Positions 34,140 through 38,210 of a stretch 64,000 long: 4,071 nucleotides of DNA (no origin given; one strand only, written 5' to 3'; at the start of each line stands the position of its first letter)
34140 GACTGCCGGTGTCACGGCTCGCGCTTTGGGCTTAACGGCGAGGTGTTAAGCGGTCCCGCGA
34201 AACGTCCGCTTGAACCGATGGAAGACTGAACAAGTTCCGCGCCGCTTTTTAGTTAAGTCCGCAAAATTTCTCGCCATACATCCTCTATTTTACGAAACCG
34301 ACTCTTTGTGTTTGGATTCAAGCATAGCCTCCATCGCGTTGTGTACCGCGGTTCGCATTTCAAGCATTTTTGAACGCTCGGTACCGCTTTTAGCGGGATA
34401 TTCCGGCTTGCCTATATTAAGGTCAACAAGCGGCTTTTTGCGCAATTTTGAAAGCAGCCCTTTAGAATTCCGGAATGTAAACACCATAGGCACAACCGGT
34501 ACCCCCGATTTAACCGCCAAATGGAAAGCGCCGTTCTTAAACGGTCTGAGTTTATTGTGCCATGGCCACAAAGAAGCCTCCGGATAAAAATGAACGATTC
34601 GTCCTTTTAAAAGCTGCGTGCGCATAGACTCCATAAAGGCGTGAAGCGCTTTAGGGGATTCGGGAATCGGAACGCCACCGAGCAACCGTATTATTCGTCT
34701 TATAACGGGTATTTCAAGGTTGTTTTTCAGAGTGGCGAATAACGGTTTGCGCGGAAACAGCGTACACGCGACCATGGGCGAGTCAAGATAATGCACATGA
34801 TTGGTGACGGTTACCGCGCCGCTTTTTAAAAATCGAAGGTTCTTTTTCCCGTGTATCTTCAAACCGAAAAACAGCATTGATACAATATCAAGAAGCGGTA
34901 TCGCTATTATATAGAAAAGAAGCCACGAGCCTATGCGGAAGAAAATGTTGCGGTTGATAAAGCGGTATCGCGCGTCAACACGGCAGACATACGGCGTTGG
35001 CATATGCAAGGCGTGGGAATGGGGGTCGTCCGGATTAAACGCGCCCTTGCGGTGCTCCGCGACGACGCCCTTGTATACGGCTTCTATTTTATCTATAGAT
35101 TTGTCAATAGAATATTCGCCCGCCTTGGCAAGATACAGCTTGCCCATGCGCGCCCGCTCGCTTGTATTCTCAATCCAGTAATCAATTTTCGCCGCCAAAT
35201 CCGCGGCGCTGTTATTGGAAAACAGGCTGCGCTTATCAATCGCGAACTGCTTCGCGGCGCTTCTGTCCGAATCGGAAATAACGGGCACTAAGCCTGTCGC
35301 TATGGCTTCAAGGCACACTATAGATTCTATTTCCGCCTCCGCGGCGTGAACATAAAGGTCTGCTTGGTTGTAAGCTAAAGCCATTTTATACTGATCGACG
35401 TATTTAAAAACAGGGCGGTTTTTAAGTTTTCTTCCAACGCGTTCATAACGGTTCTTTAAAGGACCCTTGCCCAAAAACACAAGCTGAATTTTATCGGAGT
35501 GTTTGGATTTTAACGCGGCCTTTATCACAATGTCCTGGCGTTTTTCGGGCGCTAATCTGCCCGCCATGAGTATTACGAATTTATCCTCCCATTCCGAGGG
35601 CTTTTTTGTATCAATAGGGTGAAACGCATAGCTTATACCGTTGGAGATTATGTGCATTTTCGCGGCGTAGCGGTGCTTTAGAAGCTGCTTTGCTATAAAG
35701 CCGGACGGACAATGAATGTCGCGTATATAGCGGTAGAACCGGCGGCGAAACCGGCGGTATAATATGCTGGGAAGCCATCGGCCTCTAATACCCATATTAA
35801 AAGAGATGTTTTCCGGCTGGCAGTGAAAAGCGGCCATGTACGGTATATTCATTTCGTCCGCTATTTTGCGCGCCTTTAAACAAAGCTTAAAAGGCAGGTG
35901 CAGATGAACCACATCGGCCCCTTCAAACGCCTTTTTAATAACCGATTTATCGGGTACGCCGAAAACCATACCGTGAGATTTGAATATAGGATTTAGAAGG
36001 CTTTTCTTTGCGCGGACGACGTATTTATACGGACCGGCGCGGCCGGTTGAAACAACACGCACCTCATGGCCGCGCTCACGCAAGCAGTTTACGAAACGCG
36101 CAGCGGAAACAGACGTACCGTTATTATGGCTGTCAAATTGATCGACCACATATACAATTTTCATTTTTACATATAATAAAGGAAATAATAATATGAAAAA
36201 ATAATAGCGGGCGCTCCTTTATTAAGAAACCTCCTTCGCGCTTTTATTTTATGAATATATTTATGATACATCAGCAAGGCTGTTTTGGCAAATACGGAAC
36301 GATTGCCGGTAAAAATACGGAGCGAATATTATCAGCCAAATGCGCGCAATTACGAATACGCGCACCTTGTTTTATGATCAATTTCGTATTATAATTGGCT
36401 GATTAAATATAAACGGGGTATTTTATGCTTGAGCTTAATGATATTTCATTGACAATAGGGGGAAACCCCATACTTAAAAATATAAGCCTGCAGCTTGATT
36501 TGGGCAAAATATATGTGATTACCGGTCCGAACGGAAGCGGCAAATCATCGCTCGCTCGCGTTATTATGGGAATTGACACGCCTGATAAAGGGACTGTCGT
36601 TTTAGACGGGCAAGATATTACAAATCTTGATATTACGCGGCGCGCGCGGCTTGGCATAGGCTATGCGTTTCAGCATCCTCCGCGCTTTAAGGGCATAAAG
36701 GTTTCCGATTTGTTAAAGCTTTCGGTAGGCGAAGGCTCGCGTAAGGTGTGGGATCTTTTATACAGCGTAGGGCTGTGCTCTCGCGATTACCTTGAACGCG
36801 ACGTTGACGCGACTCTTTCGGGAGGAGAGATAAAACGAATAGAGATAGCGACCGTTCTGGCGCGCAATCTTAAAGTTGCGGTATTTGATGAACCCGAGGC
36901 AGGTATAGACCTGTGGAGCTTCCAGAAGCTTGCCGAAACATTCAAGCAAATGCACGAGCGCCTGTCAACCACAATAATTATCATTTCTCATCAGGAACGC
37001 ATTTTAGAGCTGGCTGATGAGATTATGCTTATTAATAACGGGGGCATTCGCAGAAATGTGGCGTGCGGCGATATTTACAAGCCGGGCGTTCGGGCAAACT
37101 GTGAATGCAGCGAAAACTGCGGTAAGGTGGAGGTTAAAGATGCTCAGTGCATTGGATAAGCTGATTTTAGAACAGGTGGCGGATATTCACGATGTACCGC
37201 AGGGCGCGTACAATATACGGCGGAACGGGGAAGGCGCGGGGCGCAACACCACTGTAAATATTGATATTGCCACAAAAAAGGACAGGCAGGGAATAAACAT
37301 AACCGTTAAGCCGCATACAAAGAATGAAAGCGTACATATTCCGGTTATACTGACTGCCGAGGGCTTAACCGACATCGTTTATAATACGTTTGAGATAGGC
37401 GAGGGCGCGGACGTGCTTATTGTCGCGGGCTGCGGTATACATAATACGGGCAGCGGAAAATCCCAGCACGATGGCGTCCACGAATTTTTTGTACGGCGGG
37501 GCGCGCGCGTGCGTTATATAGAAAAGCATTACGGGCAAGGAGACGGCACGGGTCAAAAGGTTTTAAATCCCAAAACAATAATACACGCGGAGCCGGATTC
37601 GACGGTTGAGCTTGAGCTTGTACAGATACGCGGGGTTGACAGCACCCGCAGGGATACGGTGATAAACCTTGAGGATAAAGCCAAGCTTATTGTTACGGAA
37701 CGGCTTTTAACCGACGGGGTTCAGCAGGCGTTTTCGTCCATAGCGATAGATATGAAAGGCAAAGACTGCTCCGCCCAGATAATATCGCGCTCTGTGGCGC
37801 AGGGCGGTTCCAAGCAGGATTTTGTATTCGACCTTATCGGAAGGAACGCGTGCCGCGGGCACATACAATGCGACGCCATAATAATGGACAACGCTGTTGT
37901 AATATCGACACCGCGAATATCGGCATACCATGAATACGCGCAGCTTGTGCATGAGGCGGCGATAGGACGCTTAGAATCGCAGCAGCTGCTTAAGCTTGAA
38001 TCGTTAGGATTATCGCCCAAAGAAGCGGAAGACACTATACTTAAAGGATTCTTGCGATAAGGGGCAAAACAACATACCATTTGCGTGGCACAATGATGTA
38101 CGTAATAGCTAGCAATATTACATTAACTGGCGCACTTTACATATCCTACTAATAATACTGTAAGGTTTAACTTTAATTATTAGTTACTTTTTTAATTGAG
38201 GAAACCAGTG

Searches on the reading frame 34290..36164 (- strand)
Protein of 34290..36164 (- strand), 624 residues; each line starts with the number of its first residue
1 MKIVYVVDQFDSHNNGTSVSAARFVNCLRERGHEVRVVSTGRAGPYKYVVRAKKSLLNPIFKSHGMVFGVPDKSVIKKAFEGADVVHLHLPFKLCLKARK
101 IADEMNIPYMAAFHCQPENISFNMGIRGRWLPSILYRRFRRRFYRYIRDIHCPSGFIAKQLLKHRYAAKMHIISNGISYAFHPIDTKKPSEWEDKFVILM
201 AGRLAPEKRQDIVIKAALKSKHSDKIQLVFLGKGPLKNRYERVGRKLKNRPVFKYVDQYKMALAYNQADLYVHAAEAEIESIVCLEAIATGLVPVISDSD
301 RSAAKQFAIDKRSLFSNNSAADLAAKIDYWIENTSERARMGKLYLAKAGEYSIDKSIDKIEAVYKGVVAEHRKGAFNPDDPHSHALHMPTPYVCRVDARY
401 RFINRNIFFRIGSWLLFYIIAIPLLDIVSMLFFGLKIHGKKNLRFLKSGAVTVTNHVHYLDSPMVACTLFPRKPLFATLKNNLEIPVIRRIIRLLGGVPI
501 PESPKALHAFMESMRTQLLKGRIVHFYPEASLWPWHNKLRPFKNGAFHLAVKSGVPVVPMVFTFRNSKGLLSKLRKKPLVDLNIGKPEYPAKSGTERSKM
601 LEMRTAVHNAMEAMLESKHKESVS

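Call 64: search_protein_families(library=pfam, proteins=[window:34290-36164:-], max_evalue=0.00001)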
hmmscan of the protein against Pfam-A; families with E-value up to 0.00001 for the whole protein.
window:34290-36164:- (624 aa): 6 families
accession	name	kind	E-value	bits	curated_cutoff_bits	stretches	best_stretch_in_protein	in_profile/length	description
PF00534.26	Glycos_transf_1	-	2.9e-24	86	26.4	1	188-342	8-167/172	Glycosyl transferases group 1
PF13439.12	Glyco_transf_4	-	6.5e-23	82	28.5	1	15-178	2-167/170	Glycosyltransferase Family 4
PF01553.26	Acyltransferase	-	1.3e-20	74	23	1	435-562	2-131/132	Acyltransferase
PF13692.12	Glyco_trans_1_4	-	2.7e-14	54.1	27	1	196-333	2-142/142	Glycosyl transferases group 1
PF13579.12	Glyco_trans_4_4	-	1e-11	45.8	29.7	1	16-176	2-158/158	Glycosyl transferase 4-like domain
PF13524.12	Glyco_trans_1_2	-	3.3e-06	27.5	25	1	219-342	10-123/144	Glycosyl transferase-like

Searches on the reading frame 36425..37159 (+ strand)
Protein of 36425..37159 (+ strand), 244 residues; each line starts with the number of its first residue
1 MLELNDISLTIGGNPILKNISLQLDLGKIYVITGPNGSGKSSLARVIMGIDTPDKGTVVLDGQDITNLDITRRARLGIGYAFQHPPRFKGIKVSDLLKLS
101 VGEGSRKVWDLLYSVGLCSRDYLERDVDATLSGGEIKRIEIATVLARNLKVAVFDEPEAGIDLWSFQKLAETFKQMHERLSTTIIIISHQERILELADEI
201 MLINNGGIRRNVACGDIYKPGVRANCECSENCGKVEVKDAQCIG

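Call 64: search_protein_families(library=pfam, proteins=[window:36425-37159:+], max_evalue=0.00001)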
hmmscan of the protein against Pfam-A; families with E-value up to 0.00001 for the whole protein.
window:36425-37159:+ (244 aa): 3 families
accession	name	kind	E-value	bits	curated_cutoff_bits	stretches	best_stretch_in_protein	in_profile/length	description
PF00005.33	ABC_tran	-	5.6e-28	98.7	25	1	17-158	1-136/137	ABC transporter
PF02463.25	SMC_N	-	7.9e-10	39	40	0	120-203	135-211/220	RecF/RecN/SMC N terminal domain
PF13304.12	AAA_21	-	1.5e-09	38.8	27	0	137-194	243-303/304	AAA domain, putative AbiEii toxin, Type IV TA system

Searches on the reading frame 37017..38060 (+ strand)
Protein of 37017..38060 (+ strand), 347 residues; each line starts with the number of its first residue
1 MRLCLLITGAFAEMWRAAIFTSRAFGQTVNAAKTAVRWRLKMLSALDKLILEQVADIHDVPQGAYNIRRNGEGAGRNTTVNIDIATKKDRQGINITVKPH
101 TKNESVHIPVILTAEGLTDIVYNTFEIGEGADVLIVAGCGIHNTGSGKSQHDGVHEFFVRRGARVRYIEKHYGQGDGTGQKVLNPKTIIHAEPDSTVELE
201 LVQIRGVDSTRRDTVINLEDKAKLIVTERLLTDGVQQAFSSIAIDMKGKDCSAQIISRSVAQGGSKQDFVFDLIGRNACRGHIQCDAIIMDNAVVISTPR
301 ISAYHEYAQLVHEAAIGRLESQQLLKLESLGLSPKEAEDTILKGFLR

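Call 64: search_protein_families(library=pfam, proteins=[window:37017-38060:+], max_evalue=0.00001)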
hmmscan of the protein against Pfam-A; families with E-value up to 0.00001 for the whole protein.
window:37017-38060:+ (347 aa): 1 family
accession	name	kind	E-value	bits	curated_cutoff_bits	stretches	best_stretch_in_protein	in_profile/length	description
PF01458.23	SUFBD_core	-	2.9e-22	79.7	27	1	123-345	14-232/232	SUF system FeS cluster assembly, SufBD core domain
